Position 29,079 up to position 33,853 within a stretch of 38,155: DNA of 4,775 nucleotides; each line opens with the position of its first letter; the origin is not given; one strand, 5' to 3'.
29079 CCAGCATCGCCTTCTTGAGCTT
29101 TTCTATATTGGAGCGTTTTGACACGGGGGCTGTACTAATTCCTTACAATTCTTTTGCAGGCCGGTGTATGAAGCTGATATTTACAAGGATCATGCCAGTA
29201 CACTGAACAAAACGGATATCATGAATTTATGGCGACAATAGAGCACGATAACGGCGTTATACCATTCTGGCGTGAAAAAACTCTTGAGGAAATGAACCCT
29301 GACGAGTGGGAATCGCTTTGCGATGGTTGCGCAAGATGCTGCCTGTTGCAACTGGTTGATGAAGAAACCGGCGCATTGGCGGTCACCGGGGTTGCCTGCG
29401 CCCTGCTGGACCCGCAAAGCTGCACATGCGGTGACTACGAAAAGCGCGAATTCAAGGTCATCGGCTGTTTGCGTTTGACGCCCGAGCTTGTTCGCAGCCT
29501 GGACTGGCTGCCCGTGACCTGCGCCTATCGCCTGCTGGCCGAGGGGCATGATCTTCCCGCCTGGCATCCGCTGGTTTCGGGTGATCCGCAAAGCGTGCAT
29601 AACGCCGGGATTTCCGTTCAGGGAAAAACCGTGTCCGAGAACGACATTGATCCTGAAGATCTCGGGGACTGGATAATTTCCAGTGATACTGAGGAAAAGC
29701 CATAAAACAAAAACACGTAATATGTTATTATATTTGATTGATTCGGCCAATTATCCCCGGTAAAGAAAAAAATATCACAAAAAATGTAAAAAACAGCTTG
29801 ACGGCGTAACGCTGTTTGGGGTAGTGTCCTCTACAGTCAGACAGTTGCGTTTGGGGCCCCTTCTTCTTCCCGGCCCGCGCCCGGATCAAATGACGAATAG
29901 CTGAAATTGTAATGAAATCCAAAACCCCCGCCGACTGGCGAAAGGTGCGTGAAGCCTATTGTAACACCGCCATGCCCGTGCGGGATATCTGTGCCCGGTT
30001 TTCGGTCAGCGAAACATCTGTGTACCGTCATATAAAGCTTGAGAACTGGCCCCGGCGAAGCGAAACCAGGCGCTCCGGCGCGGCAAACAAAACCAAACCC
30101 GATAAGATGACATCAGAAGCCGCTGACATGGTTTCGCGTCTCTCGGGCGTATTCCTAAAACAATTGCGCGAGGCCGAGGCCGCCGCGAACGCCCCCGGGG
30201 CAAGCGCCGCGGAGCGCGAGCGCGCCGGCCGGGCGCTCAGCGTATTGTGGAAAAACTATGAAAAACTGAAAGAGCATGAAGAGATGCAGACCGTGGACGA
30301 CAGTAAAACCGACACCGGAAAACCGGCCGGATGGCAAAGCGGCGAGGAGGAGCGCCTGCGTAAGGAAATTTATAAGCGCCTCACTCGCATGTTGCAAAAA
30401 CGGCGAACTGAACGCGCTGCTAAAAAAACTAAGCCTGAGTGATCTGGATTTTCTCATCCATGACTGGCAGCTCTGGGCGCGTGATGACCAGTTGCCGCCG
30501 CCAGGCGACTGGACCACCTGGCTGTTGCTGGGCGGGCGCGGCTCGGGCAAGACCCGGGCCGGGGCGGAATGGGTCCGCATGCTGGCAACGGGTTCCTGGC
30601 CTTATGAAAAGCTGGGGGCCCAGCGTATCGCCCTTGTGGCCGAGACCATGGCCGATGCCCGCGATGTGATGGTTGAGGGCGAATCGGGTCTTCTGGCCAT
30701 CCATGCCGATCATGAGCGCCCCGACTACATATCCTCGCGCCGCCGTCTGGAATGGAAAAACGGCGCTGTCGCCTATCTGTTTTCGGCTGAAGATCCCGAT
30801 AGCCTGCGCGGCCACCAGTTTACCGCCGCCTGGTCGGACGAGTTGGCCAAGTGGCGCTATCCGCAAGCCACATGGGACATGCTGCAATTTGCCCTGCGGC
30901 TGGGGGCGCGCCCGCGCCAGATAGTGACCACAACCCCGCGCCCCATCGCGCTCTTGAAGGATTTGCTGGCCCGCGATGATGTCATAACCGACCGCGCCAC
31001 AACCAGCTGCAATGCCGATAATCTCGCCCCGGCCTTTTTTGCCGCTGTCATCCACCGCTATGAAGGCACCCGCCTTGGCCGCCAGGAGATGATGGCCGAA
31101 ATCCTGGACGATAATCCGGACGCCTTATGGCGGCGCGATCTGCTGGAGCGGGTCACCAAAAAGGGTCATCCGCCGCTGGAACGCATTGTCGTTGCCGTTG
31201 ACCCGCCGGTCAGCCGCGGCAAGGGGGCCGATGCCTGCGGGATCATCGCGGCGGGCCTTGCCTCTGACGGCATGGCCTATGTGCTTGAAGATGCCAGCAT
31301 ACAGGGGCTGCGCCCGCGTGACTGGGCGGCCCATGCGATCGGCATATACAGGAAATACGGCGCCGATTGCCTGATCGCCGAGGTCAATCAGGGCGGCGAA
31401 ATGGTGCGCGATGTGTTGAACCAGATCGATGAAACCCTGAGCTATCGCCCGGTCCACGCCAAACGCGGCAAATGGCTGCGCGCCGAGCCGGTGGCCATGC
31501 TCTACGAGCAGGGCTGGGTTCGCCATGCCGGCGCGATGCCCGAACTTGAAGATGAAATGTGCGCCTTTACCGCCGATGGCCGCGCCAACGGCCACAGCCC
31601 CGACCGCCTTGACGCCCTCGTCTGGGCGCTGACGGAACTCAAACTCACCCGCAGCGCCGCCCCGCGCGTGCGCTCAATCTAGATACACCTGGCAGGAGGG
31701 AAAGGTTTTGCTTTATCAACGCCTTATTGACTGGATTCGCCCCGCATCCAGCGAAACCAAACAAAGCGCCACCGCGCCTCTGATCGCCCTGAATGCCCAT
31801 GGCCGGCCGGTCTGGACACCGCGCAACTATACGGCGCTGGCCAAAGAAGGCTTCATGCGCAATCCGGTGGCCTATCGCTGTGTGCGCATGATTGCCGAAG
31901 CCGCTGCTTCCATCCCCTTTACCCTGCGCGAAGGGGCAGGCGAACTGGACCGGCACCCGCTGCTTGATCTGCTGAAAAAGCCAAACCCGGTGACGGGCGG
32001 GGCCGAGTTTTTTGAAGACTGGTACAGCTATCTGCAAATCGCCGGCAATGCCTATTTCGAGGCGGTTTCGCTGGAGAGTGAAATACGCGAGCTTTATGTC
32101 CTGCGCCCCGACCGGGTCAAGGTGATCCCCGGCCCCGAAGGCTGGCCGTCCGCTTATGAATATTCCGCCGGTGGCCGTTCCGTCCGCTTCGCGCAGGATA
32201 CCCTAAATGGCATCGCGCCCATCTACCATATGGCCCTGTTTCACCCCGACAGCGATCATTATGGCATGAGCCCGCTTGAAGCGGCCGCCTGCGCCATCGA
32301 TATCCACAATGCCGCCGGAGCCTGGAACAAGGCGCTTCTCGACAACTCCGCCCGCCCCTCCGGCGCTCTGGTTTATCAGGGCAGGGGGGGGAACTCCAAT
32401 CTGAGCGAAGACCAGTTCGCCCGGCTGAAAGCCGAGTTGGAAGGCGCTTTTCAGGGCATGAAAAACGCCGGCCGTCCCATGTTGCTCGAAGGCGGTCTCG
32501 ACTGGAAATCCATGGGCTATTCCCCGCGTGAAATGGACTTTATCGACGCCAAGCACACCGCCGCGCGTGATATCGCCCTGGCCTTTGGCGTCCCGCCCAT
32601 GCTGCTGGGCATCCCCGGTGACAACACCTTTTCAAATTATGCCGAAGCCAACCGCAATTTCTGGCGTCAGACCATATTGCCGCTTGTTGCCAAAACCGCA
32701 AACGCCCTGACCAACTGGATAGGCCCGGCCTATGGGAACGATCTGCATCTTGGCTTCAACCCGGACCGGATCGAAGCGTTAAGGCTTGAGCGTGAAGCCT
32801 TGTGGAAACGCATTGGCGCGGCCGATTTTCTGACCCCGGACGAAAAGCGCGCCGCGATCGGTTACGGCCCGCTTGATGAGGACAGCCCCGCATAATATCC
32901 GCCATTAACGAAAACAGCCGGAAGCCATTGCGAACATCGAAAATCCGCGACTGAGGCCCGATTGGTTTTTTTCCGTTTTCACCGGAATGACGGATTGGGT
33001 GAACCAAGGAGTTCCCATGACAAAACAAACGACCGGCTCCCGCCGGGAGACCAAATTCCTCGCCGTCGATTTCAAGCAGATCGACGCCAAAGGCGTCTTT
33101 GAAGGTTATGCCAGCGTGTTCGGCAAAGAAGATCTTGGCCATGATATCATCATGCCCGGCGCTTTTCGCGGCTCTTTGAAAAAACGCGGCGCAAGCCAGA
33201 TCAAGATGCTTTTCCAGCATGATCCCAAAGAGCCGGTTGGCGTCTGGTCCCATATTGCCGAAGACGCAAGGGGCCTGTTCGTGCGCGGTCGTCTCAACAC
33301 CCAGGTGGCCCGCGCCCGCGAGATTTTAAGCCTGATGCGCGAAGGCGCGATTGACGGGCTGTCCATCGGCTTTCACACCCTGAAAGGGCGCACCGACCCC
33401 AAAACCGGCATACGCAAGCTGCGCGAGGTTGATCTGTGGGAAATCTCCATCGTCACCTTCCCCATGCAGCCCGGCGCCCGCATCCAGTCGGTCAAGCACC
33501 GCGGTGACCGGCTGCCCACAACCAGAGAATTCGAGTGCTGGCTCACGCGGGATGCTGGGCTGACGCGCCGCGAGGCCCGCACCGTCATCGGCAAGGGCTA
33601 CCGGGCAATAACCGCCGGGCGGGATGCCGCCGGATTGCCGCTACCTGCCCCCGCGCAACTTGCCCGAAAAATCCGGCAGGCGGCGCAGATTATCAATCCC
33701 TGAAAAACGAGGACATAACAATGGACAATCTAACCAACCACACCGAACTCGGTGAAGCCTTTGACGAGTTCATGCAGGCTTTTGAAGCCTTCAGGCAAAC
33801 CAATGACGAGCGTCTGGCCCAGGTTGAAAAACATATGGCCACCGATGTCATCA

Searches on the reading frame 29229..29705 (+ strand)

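Call 87: search_protein_families(library=pfam, proteins=[window:29229-29705:+], max_evalue=0.001)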
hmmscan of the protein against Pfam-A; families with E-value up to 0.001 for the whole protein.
window:29229-29705:+ (158 aa): 1 family
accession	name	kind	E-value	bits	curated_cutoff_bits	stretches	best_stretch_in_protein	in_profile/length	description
PF03692.20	CxxCxxCC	-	1.5e-07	32.4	23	1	31-99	2-85/85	Putative zinc- or iron-chelating domain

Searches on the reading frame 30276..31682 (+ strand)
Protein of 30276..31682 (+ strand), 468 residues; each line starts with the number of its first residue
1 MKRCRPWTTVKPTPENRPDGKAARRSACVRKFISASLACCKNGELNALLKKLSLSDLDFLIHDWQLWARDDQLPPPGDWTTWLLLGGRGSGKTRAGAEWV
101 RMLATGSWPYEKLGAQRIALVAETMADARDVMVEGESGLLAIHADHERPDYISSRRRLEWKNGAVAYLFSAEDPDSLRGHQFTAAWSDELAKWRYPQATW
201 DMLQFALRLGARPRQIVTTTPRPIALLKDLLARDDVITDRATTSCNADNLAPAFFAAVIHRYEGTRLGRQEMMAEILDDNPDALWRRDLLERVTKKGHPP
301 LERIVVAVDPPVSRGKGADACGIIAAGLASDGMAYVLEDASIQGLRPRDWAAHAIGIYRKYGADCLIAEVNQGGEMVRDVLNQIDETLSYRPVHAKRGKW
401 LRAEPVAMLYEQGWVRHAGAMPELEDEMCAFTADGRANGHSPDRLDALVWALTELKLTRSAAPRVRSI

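Call 75: search_protein_families(library=pfam, proteins=[window:30276-31682:+], max_evalue=0.0001)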
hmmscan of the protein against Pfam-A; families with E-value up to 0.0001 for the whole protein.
window:30276-31682:+ (468 aa): 2 families
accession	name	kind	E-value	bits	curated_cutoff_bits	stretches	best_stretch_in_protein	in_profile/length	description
PF03237.21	Terminase_6N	-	4.3e-32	112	22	1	84-291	2-214/215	Terminase large subunit, T4likevirus-type, N-terminal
PF17289.8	Terminase_6C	-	8.5e-18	65.2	22.6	1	307-453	2-153/155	Terminase RNaseH-like domain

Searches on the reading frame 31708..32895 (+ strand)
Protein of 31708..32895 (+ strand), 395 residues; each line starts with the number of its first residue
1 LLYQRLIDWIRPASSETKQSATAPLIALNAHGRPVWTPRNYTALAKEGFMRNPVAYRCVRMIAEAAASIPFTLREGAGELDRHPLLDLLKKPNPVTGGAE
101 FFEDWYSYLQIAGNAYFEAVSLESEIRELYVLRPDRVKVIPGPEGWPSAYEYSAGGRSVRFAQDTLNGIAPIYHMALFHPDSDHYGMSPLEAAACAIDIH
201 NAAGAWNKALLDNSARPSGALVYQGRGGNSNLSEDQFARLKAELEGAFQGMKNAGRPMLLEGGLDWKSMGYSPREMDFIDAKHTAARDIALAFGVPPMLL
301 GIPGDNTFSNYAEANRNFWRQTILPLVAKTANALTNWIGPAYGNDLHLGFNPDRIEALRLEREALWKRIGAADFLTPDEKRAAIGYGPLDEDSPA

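Call 75: search_protein_families(library=pfam, proteins=[window:31708-32895:+], max_evalue=0.0001)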
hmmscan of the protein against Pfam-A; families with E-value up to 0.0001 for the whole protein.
window:31708-32895:+ (395 aa): 1 family
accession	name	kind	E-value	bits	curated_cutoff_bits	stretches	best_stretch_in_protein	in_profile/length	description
PF04860.17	Phage_portal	-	1.8e-87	293.9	39.1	1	53-384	1-320/321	Phage portal protein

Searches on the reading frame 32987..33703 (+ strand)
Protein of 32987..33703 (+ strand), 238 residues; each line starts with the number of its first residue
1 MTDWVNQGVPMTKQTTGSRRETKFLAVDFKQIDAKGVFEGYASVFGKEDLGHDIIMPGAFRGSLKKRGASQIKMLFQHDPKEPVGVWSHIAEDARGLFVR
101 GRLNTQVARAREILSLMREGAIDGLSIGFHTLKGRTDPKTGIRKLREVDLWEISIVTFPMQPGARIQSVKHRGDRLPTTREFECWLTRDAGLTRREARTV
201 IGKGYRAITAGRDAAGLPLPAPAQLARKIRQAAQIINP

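Call 87: search_protein_families(library=pfam, proteins=[window:32987-33703:+], max_evalue=0.001)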
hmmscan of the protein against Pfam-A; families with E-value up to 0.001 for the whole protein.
window:32987-33703:+ (238 aa): 1 family
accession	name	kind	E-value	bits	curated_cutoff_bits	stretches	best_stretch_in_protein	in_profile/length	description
PF04586.22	Peptidase_S78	-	3.7e-35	121.9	21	1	31-172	7-158/165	Caudovirus prohead serine protease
